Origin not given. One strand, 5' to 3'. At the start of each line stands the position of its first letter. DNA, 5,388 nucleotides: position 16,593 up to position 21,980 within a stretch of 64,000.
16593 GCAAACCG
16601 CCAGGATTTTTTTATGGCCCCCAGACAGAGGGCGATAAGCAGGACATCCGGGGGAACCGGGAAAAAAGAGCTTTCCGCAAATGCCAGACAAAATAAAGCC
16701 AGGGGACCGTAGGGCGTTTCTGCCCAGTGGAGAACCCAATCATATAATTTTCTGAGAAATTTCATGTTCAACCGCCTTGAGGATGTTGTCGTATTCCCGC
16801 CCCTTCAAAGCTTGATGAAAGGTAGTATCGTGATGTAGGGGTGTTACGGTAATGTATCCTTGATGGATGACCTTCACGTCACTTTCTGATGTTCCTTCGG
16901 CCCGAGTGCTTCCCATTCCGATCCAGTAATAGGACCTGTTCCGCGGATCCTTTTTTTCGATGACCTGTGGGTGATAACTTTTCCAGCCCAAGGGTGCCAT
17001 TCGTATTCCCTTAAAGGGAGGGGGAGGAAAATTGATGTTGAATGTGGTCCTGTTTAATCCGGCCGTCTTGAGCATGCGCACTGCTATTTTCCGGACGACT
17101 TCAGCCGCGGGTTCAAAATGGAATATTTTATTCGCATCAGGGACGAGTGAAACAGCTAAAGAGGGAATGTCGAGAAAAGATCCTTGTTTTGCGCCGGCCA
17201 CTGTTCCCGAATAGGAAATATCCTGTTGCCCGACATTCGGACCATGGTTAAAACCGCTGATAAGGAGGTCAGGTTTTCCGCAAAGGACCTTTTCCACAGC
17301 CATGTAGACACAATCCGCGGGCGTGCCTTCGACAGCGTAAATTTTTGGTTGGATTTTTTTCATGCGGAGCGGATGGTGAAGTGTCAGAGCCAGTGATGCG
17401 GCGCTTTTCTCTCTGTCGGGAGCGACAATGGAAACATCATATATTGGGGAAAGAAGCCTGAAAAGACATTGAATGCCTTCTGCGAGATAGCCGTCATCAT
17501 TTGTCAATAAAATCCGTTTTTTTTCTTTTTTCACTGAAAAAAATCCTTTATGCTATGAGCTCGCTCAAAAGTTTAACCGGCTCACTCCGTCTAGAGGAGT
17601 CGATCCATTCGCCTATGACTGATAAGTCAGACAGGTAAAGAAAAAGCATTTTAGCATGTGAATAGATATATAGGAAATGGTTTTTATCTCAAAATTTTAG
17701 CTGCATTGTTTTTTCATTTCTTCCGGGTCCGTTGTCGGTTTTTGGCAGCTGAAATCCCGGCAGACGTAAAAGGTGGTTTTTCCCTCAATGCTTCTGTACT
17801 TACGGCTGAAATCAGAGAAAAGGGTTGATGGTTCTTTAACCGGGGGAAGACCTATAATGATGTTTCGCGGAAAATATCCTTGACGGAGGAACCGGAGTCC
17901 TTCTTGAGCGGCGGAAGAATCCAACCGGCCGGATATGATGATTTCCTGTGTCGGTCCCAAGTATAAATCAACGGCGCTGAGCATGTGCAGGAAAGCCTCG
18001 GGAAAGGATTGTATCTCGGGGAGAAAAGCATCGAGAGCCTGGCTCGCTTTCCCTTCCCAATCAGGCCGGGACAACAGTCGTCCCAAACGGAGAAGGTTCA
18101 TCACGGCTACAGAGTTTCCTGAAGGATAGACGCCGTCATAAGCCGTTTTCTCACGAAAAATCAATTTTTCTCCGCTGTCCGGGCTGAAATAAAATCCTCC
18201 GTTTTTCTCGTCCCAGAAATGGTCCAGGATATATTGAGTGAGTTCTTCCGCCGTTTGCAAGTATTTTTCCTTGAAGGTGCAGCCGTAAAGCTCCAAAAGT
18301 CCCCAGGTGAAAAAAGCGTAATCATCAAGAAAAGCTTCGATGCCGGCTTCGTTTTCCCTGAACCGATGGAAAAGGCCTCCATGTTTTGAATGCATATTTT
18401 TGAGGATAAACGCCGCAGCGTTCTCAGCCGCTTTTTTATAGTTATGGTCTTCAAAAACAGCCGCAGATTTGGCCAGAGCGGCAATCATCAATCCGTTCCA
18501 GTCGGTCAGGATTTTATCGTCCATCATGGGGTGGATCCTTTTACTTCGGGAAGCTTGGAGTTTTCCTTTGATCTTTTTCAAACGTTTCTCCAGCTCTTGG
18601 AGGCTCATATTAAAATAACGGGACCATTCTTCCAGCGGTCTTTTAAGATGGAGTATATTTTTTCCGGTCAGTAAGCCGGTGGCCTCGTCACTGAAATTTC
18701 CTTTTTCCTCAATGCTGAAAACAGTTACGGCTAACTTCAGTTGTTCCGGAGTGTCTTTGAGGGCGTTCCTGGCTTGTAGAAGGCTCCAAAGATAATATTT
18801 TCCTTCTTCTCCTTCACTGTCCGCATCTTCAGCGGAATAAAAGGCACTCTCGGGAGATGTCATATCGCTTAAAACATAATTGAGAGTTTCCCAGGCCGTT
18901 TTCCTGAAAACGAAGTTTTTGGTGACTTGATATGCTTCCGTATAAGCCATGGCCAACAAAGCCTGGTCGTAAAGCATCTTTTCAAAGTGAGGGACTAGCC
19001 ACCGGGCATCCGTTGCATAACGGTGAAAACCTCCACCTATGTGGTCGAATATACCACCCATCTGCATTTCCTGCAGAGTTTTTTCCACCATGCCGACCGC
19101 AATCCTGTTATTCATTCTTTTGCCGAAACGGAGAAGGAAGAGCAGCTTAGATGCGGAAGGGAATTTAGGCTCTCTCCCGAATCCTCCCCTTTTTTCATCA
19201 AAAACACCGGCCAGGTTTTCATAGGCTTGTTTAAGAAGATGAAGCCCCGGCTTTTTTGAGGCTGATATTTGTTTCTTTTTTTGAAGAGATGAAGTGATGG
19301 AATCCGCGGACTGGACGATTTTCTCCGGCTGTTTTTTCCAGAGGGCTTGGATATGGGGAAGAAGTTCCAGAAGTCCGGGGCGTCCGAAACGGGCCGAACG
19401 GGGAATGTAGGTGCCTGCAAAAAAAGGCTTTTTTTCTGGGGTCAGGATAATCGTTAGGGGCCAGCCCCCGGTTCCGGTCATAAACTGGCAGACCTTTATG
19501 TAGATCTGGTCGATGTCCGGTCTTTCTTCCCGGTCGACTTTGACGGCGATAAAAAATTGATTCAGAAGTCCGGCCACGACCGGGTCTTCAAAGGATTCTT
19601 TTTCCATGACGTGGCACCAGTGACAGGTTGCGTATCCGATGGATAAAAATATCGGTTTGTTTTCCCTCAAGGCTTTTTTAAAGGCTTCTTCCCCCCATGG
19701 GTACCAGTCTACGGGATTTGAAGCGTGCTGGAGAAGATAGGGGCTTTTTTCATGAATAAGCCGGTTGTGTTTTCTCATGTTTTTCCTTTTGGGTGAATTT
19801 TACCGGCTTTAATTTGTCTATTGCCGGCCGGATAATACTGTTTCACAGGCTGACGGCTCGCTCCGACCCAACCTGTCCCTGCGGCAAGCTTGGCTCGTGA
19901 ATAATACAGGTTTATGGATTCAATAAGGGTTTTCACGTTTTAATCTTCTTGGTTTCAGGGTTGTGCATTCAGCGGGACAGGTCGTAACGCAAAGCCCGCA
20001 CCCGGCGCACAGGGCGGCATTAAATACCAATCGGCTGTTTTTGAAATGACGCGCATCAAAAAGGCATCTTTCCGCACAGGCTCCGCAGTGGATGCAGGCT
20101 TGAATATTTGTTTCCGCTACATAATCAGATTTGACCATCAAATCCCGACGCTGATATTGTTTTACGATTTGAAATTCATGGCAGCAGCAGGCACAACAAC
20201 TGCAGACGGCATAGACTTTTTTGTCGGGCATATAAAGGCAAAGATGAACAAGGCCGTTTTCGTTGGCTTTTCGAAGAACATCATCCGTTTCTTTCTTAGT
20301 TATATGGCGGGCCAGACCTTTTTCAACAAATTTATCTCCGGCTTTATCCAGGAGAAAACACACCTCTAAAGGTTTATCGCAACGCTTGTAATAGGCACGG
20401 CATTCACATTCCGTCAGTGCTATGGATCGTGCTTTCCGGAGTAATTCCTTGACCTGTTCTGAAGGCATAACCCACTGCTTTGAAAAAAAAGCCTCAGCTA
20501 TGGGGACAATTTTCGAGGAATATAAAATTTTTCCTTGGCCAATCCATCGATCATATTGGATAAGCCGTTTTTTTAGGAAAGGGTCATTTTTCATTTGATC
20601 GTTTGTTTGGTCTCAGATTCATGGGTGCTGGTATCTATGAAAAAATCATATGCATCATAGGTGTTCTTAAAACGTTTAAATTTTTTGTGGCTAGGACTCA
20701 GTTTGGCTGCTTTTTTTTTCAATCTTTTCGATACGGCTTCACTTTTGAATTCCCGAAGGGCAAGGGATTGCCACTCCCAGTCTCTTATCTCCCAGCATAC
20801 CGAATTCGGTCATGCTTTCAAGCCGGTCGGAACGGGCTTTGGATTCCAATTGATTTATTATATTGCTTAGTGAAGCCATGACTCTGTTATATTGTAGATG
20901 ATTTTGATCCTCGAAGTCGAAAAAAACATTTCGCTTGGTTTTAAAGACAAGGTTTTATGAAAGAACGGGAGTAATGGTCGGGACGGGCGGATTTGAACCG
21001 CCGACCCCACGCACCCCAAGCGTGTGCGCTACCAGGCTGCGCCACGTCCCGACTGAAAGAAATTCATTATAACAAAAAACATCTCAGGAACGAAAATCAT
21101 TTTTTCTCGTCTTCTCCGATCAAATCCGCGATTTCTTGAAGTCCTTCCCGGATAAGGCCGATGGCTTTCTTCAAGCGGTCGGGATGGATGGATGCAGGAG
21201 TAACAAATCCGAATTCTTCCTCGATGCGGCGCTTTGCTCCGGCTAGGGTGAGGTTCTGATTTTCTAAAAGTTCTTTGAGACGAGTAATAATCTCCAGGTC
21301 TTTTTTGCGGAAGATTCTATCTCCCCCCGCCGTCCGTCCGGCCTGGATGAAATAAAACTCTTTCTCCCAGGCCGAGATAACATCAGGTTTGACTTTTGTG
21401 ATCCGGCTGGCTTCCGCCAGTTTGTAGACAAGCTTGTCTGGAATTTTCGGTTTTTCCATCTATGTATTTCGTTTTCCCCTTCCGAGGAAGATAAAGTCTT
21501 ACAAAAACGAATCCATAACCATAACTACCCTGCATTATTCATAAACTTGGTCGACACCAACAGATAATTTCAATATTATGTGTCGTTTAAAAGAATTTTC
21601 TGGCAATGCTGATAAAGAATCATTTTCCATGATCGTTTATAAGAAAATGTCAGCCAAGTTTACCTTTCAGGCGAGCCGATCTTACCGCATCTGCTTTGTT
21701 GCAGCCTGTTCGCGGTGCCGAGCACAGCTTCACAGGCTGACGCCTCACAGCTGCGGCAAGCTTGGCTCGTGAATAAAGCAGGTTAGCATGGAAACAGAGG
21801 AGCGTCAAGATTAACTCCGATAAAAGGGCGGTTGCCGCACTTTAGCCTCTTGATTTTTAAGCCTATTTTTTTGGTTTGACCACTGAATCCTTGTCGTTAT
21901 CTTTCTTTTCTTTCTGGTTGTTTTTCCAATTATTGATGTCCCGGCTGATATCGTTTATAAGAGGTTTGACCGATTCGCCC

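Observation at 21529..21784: Family of ~256-bp non-coding elements with terminal inverted repeats (MITE-like), at least seven copies or derivatives in 64 kb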

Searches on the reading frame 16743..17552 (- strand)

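Call 53: search_protein_families(library=pfam, max_evalue=0.000001, proteins=[window:16743-17552:-])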
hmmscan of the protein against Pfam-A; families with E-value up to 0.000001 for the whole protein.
window:16743-17552:- (270 aa): 1 family
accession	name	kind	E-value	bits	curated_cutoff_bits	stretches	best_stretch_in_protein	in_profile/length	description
PF01975.23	SurE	-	2e-51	174.9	22.1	1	14-193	1-187/189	Survival protein SurE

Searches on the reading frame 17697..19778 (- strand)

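Call 8: search_protein_families(library=ncbifam, proteins=[window:17697-19778:-])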
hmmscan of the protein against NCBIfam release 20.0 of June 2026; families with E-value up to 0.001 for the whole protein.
window:17697-19778:- (693 aa): 2 families
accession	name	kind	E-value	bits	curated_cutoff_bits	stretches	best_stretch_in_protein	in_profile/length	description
NF045694.1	seleno_TsoB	exception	1.3e-05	23.5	805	1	21-84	455-518/572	rhodanese/DsbD fusion-like selenoprotein TsoB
NF041848.1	celb_epim_EpiA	equivalog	0.00065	18.9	800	0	504-549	78-123/405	cellobiose 2-epimerase EpiA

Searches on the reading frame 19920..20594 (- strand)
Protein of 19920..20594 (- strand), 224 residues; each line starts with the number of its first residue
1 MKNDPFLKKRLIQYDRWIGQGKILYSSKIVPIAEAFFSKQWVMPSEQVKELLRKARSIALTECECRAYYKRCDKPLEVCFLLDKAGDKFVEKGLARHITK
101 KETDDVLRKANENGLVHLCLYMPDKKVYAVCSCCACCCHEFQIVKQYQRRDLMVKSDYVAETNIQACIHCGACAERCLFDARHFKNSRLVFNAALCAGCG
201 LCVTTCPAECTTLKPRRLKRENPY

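Call 8: search_protein_families(library=ncbifam, proteins=[window:19920-20594:-])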
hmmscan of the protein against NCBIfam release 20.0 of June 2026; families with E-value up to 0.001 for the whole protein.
window:19920-20594:- (224 aa): 19 families
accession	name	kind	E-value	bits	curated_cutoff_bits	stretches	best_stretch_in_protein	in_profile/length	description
NF005503.0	PRK07118.1-2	equivalog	2.8e-08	33.3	252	1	165-217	138-190/292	RnfABCDGE type electron transport complex subunit B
NF058577.1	FdxA_fam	equivalog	1.1e-07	31.9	65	1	165-209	7-51/52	4Fe-4S ferredoxin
NF005415.0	PRK06991.1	equivalog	2.2e-07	30.8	281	1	157-215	77-136/284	electron transport complex subunit RsxB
TIGR01944.1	rnfB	subfamily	4.7e-07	29.5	68.7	1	155-217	103-166/190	RnfABCDGE type electron transport complex subunit B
TIGR04041.1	activase_YjjW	hypoth_equivalog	5.1e-07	29.4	250.2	1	164-212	40-88/276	YjjW family glycine radical enzyme activase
NF005506.0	PRK07118.1-5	equivalog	1.8e-06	27.6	388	1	165-220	141-196/279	Fe-S cluster domain-containing protein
NF041891.1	hdrA_Methbact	equivalog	2.3e-06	26.1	1300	1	157-213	564-620/762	ferredoxin:CoB-CoM heterodisulfide reductase subunit HdrA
NF003475.0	PRK05113.1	equivalog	2.6e-06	27.4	203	1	154-216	102-165/190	electron transport complex subunit RsxB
NF038196.1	ferrodoxin_EFR1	subfamily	1.3e-05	25.4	75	1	161-219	181-237/242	EFR1 family ferrodoxin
NF041836.1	rnfB_Methano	equivalog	4.7e-05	22.9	445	1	173-213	149-190/265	Rnf electron transport complex subunit RnfB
TIGR03224.1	benzo_boxA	equivalog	6.2e-05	22.1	459.2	1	165-211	10-56/411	benzoyl-CoA 2,3-epoxidase subunit BoxA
NF005505.0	PRK07118.1-4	equivalog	0.00027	20.5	378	0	173-211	149-188/265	Fe-S cluster domain-containing protein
NF040770.1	hetero_SS_HdrA2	exception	0.0003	19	1100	1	155-213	567-625/777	CoB-CoM heterodisulfide reductase HdrA2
NF006446.0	PRK08764.1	equivalog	0.00043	20.2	220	1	145-215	66-137/139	Rnf electron transport complex subunit RnfB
TIGR03294.1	FrhG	equivalog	0.00043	20.1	245.5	1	163-209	172-218/228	coenzyme F420 hydrogenase subunit gamma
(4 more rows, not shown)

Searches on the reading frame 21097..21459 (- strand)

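Call 8: search_protein_families(library=ncbifam, proteins=[window:21097-21459:-])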
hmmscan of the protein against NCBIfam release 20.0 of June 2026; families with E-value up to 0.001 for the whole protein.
window:21097-21459:- (120 aa): 6 families
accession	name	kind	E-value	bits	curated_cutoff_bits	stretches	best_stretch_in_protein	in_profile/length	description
NF052513.1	TransRegCarH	equivalog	2.3e-09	36.9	400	1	10-83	5-78/274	HTH-type transcriptional repressor CarH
NF047375.1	HeatShock_HspR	equivalog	4.7e-06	26.5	105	1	11-80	3-71/92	heat shock protein transcriptional repressor HspR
NF011617.0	PRK15043.1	equivalog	2.5e-05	23.7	417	1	11-67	3-59/243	HTH-type transcriptional regulator MlrA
NF007069.0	PRK09514.1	equivalog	0.00059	19.8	143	1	12-67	2-54/141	Zn(2+)-responsive transcriptional regulator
NF047377.1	heat_HspR_dupli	exception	0.0007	19.1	300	1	7-76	122-190/214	heat shock protein transcriptional repressor HspR, fused homodimer type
TIGR02043.1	ZntR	equivalog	0.00099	19.3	167.95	0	12-58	2-48/131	Zn(2+)-responsive transcriptional regulator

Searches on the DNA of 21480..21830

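Call 19: search_rna_families(source=window, start=21480, end=21830, threshold=evalue, max_evalue=10, show_alignments=2)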
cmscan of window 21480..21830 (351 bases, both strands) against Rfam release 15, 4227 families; matches with E-value up to 10: 5.
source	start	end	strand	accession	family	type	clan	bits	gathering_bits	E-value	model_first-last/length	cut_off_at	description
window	21716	21770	-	RF03407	MIR531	Gene; miRNA;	-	17.3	70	1.6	1-69/69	no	MIR531 microRNA precursor family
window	21541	21622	-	RF00833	mir-70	Gene; miRNA;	-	14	90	9.8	1-79/79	no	mir-70 microRNA precursor family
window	21601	21659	+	RF01277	snoU54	Gene; snRNA; snoRNA; CD-box;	CL00008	13.8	35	5.4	1-67/67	no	Small nucleolar RNA U54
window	21593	21614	+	RF01123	sR35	Gene; snRNA; snoRNA; CD-box;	-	9.2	60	10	36-57/57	no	Small nucleolar RNA sR35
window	21480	21560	-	RF02778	FdoG1_thermometer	Cis-reg; thermoregulator;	-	9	50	7.8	1-69/193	3'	FdoG-1 5' UTR thermometer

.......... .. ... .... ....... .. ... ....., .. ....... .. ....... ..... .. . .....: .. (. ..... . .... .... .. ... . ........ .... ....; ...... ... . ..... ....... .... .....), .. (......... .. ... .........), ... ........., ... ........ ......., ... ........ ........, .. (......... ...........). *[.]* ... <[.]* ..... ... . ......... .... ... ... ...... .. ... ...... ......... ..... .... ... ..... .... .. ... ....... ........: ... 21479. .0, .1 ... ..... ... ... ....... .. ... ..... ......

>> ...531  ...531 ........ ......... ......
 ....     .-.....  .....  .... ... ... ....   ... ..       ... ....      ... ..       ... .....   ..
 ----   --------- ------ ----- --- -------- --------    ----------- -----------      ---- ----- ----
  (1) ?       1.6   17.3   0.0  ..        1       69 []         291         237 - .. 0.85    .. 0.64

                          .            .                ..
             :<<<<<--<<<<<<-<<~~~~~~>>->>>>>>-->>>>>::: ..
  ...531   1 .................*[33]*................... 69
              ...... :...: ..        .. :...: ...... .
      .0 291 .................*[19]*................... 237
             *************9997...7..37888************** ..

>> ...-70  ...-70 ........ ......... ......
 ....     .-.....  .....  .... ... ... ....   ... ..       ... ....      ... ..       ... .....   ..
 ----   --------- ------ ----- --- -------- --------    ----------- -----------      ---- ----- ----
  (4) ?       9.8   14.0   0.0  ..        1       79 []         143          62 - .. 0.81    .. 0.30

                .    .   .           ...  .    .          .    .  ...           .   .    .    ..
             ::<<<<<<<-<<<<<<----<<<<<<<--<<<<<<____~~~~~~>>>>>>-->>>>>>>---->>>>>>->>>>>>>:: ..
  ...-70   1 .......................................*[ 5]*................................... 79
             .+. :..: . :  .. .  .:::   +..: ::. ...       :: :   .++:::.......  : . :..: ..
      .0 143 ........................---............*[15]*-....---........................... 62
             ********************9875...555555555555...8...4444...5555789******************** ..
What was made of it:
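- On Any curated RNA family (Rfam 15): A permissive scan of C1 gives best E = 1.6 (call 19).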
